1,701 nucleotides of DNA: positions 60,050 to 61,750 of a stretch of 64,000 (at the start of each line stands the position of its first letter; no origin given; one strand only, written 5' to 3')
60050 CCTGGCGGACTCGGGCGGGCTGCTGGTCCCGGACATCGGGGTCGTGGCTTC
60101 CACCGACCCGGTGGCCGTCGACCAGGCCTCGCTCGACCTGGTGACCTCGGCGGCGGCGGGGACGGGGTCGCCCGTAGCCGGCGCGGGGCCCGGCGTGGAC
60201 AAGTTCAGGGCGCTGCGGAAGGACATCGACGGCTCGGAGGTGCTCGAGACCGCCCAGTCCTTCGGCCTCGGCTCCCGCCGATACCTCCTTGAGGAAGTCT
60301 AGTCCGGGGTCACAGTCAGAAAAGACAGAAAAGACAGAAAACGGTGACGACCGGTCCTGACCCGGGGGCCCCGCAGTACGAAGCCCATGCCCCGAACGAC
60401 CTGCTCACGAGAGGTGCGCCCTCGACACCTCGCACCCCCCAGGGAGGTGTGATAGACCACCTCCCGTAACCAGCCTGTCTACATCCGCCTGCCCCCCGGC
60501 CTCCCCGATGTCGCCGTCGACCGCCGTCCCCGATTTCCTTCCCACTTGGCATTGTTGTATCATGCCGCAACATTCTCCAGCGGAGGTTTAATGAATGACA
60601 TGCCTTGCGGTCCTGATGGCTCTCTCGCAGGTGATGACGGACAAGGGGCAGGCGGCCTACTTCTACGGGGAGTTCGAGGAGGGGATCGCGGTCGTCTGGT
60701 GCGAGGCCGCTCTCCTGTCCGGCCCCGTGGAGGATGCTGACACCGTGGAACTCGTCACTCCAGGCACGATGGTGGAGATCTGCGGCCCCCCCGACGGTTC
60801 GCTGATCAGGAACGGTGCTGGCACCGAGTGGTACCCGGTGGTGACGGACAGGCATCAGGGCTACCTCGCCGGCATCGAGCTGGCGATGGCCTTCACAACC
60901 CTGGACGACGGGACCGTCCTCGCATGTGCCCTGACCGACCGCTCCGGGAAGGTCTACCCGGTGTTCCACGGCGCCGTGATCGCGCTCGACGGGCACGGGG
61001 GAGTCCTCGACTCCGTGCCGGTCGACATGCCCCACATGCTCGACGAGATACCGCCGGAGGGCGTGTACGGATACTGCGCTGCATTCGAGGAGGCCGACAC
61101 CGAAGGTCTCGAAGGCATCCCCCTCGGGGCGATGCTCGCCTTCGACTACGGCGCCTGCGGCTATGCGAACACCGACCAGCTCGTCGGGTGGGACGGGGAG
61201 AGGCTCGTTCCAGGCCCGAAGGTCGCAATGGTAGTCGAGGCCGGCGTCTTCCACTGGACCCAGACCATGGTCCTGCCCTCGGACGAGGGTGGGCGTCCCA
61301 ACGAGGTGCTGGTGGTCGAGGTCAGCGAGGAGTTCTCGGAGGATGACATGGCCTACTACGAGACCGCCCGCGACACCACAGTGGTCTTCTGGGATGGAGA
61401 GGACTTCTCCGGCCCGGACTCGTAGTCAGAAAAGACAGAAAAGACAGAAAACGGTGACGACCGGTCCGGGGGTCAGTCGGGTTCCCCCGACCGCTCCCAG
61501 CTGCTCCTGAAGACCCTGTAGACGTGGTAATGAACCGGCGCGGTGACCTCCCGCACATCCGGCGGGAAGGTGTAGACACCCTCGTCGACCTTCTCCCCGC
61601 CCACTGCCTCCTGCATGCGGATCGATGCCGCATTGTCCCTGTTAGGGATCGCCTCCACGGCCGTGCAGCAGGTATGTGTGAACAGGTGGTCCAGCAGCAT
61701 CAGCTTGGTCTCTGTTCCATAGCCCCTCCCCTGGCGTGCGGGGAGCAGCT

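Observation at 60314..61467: Perfect 44-bp A-rich direct repeat flanking a single-gene cassette in a 70% GC genome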

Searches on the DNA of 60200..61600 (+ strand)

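Call 56: search_rna_families(source=window, start=60200, end=61600, threshold=evalue, max_evalue=10)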
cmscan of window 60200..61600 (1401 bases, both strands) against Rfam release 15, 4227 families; matches with E-value up to 10: 5.
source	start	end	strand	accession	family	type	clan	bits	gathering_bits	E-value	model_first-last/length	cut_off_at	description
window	60442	60466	+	RF03186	mir-3689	Gene; miRNA;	-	17.6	58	2.4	1-72/72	no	mir-3689 microRNA precursor family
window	60969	61136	-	RF02645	Cis2_sRNA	Gene; sRNA;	-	15.5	50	2.4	1-153/153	no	Ruegeria cis2 sRNA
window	60316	60406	+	RF02158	NPPA-AS1_3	Gene; lncRNA;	-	15.2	55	1.5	1-108/108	no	NPPA antisense RNA 1 conserved region 3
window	61276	61342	+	RF01276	sR53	Gene; snRNA; snoRNA; CD-box;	-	13.7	49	2.8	1-60/60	no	Small nucleolar RNA sR53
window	61469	61512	+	RF01151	snoU82P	Gene; snRNA; snoRNA; CD-box;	-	13.1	42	2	1-55/55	no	Small nucleolar RNA U82P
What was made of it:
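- On Known structured RNA (Rfam): Only chance hits with E>1 appear locally (call 56).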

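Call 90: build_rna_model(alignment_id=A6, structure=none)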
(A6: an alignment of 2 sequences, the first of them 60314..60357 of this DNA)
Model R1 built from alignment A6 (2 sequences, 44 columns); structure: none (sequence only).
model positions 44; base pairs 0; branch points 0; effective number of sequences 2; information 0.786 bits per position. No base pairs: searches with it score sequence only.

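Call 91: search_with_rna_model(model_id=R1, sources=[window, L014, L027, L028, L032, L033, L034, L035, L115, L116, L117, L118, L119, L120, L121, L122, L123, L004], max_evalue=10, show_alignments=4)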
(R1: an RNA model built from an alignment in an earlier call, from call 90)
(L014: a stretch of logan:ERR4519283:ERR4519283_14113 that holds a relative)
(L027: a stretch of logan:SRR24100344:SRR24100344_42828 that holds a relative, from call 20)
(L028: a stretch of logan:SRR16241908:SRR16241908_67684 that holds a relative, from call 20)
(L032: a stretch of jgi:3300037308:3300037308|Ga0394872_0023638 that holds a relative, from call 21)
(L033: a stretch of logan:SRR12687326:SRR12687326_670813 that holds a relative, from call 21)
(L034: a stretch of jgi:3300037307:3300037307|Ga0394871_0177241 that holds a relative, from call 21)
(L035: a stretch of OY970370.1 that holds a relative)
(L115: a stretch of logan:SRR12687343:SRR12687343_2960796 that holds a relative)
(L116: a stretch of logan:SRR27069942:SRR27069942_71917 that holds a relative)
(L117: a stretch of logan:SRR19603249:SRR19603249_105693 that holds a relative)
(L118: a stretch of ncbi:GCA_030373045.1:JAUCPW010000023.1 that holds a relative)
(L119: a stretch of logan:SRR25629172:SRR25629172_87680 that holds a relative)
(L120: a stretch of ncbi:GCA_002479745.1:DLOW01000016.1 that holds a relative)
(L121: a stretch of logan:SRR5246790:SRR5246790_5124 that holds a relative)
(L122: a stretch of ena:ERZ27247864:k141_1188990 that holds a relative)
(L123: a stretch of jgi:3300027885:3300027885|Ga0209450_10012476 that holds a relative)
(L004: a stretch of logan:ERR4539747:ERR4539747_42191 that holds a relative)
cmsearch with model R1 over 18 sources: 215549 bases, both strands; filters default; matches with E-value up to 10: 4.
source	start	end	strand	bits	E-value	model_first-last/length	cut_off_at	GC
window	60314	60357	+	50.8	2.8e-14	1-44/44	-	0.48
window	61424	61467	+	50.8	2.8e-14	1-44/44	-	0.48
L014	8340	8369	-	30.7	7.2e-08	15-44/44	-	0.53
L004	11098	11115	+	12.9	0.035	1-18/44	-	0.33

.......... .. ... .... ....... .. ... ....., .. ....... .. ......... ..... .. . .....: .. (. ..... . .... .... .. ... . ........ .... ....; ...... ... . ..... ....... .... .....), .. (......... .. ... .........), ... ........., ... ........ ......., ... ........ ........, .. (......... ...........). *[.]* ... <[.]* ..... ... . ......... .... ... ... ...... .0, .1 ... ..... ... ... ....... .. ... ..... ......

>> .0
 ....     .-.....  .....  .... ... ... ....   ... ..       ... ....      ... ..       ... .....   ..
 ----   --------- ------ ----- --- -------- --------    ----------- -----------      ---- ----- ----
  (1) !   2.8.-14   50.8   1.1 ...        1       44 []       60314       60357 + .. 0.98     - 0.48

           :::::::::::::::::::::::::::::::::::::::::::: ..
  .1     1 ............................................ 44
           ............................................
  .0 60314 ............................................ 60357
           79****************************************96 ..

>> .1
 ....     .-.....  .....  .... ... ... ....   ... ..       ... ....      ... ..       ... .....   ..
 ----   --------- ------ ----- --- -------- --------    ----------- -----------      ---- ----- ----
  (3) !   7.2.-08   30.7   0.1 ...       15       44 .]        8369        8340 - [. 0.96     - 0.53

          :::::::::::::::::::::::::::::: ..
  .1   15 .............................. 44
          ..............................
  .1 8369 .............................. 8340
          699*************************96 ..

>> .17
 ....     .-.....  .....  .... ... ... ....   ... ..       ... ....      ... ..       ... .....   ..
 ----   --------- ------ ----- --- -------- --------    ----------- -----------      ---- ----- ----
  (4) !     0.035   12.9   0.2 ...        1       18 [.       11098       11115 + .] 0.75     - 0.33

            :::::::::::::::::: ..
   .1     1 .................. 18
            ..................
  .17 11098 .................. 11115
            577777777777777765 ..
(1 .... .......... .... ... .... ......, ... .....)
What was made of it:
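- On Dispersed repeat family (REP-like): There are two copies only, and no diverged ones, in about 70 kb of this genome and about 150 kb of relatives (call 91).
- There are no diverged copies, although real families usually show variation (call 91).
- Tried and rejected: Only the two known copies and their truncated images in Logan contigs were found (call 91).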

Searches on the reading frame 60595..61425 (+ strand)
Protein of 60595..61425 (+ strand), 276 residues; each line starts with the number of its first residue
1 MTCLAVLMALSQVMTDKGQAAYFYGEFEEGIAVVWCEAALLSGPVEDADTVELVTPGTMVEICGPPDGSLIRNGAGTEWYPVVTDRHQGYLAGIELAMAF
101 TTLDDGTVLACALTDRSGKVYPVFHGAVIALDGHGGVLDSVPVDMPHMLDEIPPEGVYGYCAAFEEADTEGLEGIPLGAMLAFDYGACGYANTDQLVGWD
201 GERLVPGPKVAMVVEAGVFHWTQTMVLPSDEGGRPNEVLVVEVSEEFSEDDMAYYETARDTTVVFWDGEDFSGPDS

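Call 7: search_protein_families(library=pfam, proteins=[window:60595-61425:+], max_evalue=0.01)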
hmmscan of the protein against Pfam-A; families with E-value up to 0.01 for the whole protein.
window:60595-61425:+ (276 aa): 0 families

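Call 10: find_encoding_contigs(protein=window:60595-61425:+, flank=10000, max_places=10)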
Protein window:60595-61425:+ (276 aa): 3 contigs read that carry it; 3 places shown.
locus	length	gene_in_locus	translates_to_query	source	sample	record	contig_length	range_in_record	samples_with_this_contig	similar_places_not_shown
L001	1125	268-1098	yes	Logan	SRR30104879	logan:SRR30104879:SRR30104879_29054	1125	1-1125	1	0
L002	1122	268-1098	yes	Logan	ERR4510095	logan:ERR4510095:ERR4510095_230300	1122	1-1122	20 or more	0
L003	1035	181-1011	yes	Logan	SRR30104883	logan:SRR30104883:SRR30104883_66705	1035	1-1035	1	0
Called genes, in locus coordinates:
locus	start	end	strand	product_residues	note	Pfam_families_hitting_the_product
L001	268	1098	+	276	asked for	-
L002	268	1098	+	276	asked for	-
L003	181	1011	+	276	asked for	-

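Call 19: find_homologous_proteins(query=window:60595-61425:+, max_evalue=0.001)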
Query window:60595-61425:+ (276 aa): 3 proteins with E <= 0.001 among 1825 candidates.
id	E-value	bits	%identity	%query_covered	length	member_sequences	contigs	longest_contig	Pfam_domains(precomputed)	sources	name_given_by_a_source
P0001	2.0e-184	630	100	100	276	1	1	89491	-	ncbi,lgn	-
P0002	4.7e-111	389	63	95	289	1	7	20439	-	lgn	-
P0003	4.0e-108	379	61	95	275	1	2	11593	-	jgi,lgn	jgi:hypothetical protein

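Call 20: find_encoding_contigs(protein=P0002, flank=10000, max_places=10)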
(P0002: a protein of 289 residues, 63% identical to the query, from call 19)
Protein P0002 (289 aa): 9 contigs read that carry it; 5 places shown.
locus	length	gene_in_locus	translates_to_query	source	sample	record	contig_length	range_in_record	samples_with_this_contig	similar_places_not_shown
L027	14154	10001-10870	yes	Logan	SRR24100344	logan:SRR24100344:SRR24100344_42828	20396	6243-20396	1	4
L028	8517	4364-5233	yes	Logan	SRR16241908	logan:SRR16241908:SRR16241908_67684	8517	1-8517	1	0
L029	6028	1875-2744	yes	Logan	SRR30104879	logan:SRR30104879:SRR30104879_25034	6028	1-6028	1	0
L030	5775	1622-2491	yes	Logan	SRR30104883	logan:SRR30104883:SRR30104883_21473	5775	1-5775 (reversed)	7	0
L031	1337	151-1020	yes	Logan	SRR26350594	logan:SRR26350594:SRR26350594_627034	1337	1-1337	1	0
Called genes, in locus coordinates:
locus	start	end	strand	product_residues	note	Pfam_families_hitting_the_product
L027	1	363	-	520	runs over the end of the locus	PF04389:Peptidase_M28, PF18962:Por_Secre_tail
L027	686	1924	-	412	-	-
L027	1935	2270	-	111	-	PF00893:Multi_Drug_Res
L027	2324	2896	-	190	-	-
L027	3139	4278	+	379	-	PF00871:Acetate_kinase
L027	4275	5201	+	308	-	PF01515:PTA_PTB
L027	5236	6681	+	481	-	PF00474:SSF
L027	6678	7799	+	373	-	PF01855:POR_N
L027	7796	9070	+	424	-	PF02775:TPP_enzyme_C, PF01558:POR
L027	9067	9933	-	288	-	-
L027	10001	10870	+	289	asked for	-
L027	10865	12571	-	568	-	-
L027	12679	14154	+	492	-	?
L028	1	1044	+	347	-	?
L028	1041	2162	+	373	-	PF01855:POR_N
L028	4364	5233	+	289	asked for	-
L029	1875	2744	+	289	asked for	-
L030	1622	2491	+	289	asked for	-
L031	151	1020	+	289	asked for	-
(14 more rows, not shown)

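Call 21: find_encoding_contigs(protein=P0003, flank=10000, max_places=10)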
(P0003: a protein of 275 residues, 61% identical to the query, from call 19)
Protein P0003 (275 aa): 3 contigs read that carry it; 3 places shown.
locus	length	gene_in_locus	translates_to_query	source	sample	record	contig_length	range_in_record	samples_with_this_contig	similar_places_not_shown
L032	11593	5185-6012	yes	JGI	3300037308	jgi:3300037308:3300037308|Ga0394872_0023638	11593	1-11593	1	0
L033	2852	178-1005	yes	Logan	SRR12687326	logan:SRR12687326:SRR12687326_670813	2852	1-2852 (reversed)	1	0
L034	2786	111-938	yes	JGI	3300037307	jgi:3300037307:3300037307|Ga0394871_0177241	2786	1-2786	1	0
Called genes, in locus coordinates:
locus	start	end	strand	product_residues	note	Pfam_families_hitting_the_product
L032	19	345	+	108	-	PF01515:PTA_PTB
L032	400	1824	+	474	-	PF00474:SSF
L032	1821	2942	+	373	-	PF01855:POR_N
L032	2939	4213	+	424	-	PF02775:TPP_enzyme_C, PF01558:POR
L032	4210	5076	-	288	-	-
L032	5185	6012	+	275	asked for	-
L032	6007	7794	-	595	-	-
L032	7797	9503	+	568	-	PF01839:FG-GAP (faint), PF13517:FG-GAP_3, PF07593:UnbV_ASPIC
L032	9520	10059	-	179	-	-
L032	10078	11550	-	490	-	PF01839:FG-GAP (faint), PF13517:FG-GAP_3, PF18962:Por_Secre_tail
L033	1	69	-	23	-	?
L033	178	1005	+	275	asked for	-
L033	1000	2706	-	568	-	-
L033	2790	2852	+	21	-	?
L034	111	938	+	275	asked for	-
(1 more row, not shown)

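Call 58: search_dna_similar(query=window:60595-61425:+, collection=plasmids, mode=protein, max_rows=5, max_evalue=0.001)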
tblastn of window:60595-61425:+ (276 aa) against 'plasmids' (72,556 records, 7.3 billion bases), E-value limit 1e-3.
No match.

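Call 59: search_dna_similar(query=window:60595-61425:+, collection=phages, mode=protein, max_rows=5, max_evalue=0.001)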
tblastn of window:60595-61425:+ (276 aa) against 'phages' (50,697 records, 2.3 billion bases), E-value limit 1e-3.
No match.

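Call 64: predict_structure(alignment_id=A2)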
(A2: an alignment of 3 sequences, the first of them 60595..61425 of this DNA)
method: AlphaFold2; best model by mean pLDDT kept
length: 276 residues; sequences in the alignment: 3
mean_pLDDT: 35.1   pTM: 0.36
mean pLDDT of the five models: 35.1, 33.7, 32.1, 32.0, 29.0
residues with pLDDT >= 90: 0; 70-90: 0; 50-70: 43; < 50: 233
segments of 3 or more residues with pLDDT < 50: 1-194, 210-235, 245-248, 251-256, 274-276
pLDDT, mean of each block of 10 residues (from residue 1): 24 24 24 24 25 27 26 26 24 29 30 32 32 31 31 27 35 44 36 49 54 40 42 47 51 49 59 46
secondary structure, 60 per line:
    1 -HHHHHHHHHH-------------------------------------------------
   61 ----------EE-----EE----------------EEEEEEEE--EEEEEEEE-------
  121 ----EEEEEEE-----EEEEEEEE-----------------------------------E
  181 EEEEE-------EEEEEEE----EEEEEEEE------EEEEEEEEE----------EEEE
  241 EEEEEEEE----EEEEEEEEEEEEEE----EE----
elements in order: H2-11 E96-103 E106-113 E125-131 E137-144 E180-185 E193-199 E204-211 E218-226 E237-248 E253-266
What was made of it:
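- Tried and rejected: The first AlphaFold run with 3 sequences failed (pLDDT 35, call 64).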

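Call 66: search_protein_representatives(alignment_id=A2)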
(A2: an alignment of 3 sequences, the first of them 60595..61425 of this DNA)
Query: 3 sequences, 275 profile positions. Proteins with E-value up to 0.001 (for the whole library): 249; up to 1e-10: 89; up to 1e-30: 6. The best 150 are listed.
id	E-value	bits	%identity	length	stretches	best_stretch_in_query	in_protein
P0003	7.8e-169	576.2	-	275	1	1-274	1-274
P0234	6.6e-60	218.9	-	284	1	20-273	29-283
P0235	5.0e-55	202.9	-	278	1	19-272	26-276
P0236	3.6e-52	193.5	-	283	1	3-272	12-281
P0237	3.3e-46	173.9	-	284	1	17-273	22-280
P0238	1.4e-43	165.3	-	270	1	4-273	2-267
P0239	1.1e-27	113.2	-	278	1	13-274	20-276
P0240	2.5e-27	112.0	-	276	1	13-274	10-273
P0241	1.0e-25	106.7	-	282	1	17-272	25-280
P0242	2.1e-24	102.4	-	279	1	9-272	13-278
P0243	5.3e-23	97.8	-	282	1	13-273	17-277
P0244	5.7e-23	97.7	-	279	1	7-273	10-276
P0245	1.3e-22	96.5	-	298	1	11-274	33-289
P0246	1.5e-22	96.3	-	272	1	15-272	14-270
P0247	5.8e-22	94.4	-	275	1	18-273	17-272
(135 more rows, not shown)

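Call 69: search_protein_families(library=pfam, alignment_id=A5, max_evalue=0.01)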
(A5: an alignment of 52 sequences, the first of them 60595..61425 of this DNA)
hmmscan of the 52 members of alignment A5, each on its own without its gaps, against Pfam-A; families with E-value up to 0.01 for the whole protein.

A. member 1, window:60595-61425:+ (276 aa): 0 families

B. families by the number of members that match (of 52 scanned): 2 families
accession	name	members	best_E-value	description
PF08239.17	SH3_3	28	5.7e-13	Bacterial SH3 domain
PF06347.19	SH3_4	4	0.0015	Bacterial SH3 domain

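Call 71: predict_structure(alignment_id=A5)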
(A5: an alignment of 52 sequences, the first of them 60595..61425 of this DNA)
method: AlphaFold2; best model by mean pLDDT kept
length: 276 residues; sequences in the alignment: 52
mean_pLDDT: 95.2   pTM: 0.89
mean pLDDT of the five models: 95.2, 95.0, 94.8, 94.7, 94.2
residues with pLDDT >= 90: 244; 70-90: 26; 50-70: 6; < 50: 0
segments of 3 or more residues with pLDDT < 50: none
pLDDT, mean of each block of 10 residues (from residue 1): 81 76 97 98 98 97 97 97 98 98 97 94 96 95 93 88 98 98 97 98 98 98 98 98 98 98 98 83
secondary structure, 60 per line:
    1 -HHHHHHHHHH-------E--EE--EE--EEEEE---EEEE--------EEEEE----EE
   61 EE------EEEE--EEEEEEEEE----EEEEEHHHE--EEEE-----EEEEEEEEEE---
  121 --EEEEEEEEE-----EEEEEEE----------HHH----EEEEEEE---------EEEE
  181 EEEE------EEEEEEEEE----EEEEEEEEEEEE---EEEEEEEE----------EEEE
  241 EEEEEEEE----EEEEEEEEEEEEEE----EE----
elements in order: H2-11 E30-34 E38-41 E50-54 E59-62 E69-72 E75-83 E88-92 E99-102 E108-117 E123-131 E137-143 E161-167 E177-184 E191-199 E204-215 E219-226 E237-248 E253-266

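Call 74: fold_search(model_id=the predicted structure, library=pdb)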
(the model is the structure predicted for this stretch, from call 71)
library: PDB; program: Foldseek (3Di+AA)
matches with E <= 10: 462; with E <= 0.001: 0
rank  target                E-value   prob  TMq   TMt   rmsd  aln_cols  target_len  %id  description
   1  9saf_A                2.8e-03  0.87  0.25  0.11  19.3       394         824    9  Ternary PROTAC-mediated complex of BRD4-BD1/CRBN/DDB1 and JQ1-AcQ bifunctional degrader (released 2025-10-01)
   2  6eop_C                2.7e-02  0.33  0.17  0.08  19.9       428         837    8  DPP8 - SLRFLYEG, space group 20 (released 2018-02-07)
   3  4p05_A                5.0e-02  0.20  0.18  0.11  18.7       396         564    9  Bacterial arylsulfate sulfotransferase (ASST) H436N mutant with 4-nitrophenyl sulfate (PNS) in the active site (released 2014-03-26)
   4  9a7d_A                5.5e-02  0.63  0.23  0.13  21.7       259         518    8  Integrative model of YRVJ-YACD by crosslinking MS and deep learning (released 2024-09-18)
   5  8okv_C                7.0e-02  0.13  0.16  0.15  18.4       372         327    9  lipoprotein BT2095 from Bacteroides thetaiotamicron bound to cyanocobalamin CnCbl (released 2023-09-20)
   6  7svo_B                7.4e-02  0.20  0.16  0.08  19.1       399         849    8  DPP8 IN COMPLEX WITH LIGAND ICeD-1 (released 2022-10-05)
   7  8bmz_B                7.4e-02  0.12  0.15  0.13  20.3       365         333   11  Bacteroides thetaiotaomicron surface lipoprotein BT1954 bound to adenosylcobalamin (released 2023-08-16)
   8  2yft_A                8.5e-02  0.30  0.23  0.15  17.2       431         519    7  Crystal structure of inulosucrase from Lactobacillus johnsonii NCC533 in complex with 1-kestose (released 2011-08-03)
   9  7ayr_B                8.5e-02  0.20  0.16  0.08  17.1       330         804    9  Crystal structure of DPP8 in complex with a 4-oxo-b-lactam based inhibitor, B115 (released 2021-06-30)
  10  7oz7_A                8.5e-02  0.18  0.17  0.08  18.1       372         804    8  Crystal structure of DPP8 in complex with a 4-oxo-b-lactam based inhibitor, L84 (released 2021-07-14)
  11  8bmy_A                8.5e-02  0.11  0.15  0.13  19.7       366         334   11  Bacteroides thetaiotaomicron surface lipoprotein bound to cyanocobalamin (released 2023-08-16)
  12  7svo_C                8.9e-02  0.18  0.15  0.08  16.9       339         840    9  DPP8 IN COMPLEX WITH LIGAND ICeD-1 (released 2022-10-05)
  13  8bn0                  9.4e-02  0.20  0.21  0.18  17.9       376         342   10  Bacteroides thetaiotaomicron surface protein BT1954 bound to (released 2023-08-16)
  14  6hp8_C                9.4e-02  0.18  0.17  0.09  18.4       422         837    7  Crystal structure of DPP8 in complex with Val-BoroPro (released 2019-07-31)
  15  6eoo_C                9.4e-02  0.16  0.17  0.08  18.7       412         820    8  DPP8 - Apo, space group 20 (released 2018-02-07)
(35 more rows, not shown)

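Call 93: search_protein_families(library=ncbifam, proteins=[window:60595-61425:+], max_evalue=0.01)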
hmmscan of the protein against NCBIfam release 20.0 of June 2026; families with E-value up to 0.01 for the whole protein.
window:60595-61425:+ (276 aa): 0 families

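Call 94: search_protein_families(library=padloc, proteins=[window:60595-61425:+], max_evalue=0.01)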
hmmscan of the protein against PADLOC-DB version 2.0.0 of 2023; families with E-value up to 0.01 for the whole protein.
window:60595-61425:+ (276 aa): 0 families
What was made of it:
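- Tried and rejected: There is no Pfam, NCBIfam or PADLOC hit (calls 7, 93, 94) and no plasmid or phage homologue (calls 58, 59).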
